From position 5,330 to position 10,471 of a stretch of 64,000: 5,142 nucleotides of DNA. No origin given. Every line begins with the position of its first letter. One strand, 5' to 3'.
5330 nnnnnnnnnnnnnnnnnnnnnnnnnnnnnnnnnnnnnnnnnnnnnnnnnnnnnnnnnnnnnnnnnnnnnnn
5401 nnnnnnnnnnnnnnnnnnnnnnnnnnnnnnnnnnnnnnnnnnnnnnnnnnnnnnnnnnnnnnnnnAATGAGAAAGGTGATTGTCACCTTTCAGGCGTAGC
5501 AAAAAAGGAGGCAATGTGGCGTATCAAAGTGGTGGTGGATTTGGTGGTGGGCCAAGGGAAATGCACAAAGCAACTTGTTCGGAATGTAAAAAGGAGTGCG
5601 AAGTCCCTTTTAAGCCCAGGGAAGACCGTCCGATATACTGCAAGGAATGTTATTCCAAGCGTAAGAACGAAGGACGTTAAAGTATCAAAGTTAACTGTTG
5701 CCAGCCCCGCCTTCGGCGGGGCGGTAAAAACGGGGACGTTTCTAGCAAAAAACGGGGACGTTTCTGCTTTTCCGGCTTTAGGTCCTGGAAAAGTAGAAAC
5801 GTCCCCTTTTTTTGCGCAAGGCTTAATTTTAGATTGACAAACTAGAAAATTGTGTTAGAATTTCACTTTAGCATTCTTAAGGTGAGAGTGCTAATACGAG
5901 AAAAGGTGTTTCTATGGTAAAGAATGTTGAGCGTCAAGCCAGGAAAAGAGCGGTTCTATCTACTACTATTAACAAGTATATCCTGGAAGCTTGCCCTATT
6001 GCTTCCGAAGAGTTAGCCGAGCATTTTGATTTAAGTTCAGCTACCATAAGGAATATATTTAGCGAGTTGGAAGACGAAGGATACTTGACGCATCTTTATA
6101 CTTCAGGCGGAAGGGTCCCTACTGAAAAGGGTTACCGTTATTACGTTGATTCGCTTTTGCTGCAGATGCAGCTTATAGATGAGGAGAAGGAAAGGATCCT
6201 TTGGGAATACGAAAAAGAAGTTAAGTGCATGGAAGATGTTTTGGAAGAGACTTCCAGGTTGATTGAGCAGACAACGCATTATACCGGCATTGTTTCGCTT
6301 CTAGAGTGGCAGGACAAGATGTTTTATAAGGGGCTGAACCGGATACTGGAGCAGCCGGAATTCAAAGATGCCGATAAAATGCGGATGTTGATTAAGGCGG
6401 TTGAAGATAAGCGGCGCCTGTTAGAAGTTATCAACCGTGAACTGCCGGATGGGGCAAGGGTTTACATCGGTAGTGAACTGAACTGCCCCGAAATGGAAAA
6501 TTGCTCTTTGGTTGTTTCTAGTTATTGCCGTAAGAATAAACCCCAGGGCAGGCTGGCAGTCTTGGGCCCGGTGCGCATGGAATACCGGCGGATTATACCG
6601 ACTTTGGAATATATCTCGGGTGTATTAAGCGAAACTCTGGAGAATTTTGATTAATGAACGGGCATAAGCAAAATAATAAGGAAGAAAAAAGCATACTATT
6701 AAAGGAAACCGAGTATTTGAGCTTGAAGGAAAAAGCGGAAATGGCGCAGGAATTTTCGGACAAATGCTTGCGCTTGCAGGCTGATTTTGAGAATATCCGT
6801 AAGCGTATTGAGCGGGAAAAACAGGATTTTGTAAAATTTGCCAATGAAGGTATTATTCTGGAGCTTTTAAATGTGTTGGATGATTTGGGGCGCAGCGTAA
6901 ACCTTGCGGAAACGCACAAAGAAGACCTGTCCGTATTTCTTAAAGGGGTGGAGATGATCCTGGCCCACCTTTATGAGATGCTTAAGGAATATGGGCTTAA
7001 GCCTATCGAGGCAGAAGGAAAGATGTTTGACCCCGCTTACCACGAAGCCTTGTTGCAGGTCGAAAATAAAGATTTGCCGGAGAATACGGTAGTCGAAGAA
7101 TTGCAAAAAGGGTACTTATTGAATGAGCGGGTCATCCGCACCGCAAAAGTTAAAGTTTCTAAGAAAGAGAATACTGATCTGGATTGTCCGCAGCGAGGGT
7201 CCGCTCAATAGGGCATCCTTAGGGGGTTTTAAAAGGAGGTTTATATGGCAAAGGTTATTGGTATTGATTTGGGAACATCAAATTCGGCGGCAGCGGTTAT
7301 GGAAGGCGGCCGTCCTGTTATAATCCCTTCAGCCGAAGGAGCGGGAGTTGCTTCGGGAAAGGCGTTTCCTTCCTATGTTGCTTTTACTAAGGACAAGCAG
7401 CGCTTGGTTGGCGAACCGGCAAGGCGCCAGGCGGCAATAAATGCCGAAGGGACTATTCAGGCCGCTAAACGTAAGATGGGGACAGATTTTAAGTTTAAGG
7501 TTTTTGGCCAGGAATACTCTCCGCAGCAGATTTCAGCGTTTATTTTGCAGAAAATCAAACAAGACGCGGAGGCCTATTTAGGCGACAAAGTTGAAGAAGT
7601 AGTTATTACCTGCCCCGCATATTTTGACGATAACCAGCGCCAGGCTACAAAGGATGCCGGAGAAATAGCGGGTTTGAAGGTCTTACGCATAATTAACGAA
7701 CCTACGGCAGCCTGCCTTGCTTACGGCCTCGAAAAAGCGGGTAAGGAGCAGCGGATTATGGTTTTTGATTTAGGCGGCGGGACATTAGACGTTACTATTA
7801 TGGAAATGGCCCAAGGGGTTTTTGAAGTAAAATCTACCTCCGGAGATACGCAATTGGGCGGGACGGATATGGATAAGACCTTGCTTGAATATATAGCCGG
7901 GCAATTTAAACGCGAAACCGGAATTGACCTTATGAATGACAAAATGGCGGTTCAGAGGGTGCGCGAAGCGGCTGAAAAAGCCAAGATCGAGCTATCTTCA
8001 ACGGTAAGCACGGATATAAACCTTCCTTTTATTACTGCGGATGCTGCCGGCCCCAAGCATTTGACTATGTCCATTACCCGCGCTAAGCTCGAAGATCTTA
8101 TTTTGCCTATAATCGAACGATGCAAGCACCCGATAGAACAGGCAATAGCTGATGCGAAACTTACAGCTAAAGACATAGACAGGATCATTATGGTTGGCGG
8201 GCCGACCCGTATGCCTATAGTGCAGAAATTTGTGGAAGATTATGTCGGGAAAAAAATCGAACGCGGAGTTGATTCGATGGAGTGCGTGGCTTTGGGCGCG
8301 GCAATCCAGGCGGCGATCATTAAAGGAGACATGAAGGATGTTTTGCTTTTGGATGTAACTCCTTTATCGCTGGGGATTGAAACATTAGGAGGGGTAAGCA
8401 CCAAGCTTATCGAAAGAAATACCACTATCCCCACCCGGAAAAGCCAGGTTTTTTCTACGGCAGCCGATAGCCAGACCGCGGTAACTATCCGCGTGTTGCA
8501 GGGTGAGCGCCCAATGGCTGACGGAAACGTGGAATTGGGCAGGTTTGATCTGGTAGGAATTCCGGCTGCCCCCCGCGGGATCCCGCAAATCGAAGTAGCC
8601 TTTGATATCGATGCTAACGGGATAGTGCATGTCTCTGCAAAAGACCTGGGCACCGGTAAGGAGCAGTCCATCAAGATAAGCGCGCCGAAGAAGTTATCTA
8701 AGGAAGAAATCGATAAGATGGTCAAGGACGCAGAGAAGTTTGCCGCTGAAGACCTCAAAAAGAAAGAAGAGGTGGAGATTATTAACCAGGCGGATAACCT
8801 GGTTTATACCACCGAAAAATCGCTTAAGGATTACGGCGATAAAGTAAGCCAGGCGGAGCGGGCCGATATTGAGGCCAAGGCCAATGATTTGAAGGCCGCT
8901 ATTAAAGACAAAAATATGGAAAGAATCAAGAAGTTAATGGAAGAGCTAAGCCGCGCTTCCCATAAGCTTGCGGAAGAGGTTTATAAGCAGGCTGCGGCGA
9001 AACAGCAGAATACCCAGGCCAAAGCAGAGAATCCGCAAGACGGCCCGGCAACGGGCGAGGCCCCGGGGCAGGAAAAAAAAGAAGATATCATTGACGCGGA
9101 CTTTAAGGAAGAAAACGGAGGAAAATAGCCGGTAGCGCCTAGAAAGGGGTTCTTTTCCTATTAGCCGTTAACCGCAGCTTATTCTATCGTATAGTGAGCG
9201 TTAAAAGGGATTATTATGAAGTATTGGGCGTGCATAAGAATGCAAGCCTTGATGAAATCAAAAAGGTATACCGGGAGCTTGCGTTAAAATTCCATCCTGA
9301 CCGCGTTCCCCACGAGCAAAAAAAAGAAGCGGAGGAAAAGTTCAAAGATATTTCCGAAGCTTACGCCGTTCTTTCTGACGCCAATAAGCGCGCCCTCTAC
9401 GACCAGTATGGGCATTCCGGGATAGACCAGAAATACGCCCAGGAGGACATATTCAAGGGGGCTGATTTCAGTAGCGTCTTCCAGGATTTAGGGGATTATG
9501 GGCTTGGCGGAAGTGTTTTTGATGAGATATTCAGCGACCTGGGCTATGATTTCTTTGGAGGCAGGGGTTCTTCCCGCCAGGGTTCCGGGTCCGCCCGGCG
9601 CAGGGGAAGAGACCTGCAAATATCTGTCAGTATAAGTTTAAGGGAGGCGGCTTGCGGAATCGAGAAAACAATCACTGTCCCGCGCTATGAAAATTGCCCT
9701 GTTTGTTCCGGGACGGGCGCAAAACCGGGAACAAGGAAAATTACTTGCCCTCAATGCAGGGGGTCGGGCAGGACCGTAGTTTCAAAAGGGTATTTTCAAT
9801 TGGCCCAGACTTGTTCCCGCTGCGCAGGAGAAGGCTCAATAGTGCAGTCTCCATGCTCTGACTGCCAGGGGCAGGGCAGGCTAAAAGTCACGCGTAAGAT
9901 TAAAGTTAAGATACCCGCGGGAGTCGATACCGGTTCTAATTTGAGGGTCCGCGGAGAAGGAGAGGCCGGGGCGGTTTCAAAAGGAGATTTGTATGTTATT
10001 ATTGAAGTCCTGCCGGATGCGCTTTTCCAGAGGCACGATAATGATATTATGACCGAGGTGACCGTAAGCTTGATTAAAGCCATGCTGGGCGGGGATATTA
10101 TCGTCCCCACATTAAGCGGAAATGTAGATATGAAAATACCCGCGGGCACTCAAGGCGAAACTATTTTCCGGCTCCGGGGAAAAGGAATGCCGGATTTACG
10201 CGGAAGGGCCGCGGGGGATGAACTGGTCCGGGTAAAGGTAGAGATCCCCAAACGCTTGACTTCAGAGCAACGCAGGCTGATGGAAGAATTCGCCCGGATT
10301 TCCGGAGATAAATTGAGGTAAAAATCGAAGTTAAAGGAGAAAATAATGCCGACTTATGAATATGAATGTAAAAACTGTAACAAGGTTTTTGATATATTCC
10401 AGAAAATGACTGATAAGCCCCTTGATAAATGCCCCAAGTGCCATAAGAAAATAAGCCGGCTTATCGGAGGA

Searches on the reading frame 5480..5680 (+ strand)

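Call 3: search_protein_families(library=pfam, proteins=[window:5480-5680:+], max_evalue=0.01)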
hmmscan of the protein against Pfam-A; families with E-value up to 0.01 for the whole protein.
window:5480-5680:+ (66 aa): 1 family
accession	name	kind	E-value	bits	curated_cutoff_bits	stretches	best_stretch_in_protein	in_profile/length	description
PF23477.1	zf_Tbcl_2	-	7.9e-19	67.5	27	1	26-62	1-37/37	Probable treble clef zinc finger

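Call 4: search_protein_families(library=ncbifam, proteins=[window:5480-5680:+], max_evalue=0.01)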
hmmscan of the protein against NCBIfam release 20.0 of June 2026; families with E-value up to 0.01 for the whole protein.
window:5480-5680:+ (66 aa): 1 family
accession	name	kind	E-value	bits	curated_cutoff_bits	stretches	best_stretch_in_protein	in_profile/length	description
TIGR04272.1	cxxc_cxxc_Mbark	domain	1.4e-18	66.3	36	1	26-62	1-37/37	CxxC-x17-CxxC domain-containing protein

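Call 71: search_protein_families(library=padloc, proteins=[window:5480-5680:+], max_evalue=0.001)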
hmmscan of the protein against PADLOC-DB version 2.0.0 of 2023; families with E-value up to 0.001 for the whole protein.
window:5480-5680:+ (66 aa): 0 families

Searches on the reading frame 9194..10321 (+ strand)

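Call 50: search_protein_families(library=pfam, proteins=[window:9194-10321:+], max_evalue=0.00001)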
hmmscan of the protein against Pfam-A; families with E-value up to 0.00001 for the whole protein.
window:9194-10321:+ (375 aa): 3 families
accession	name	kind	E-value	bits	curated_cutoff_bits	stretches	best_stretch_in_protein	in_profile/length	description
PF01556.23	DnaJ_C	-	5.6e-45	153.5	26.6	1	142-352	2-152/152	DnaJ C terminal domain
PF00226.36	DnaJ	-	1.9e-25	89.2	27.8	1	6-70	1-63/63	DnaJ domain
PF00684.25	DnaJ_CXXCXGXG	-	3.2e-14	53.4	32.7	1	168-228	1-65/65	DnaJ central domain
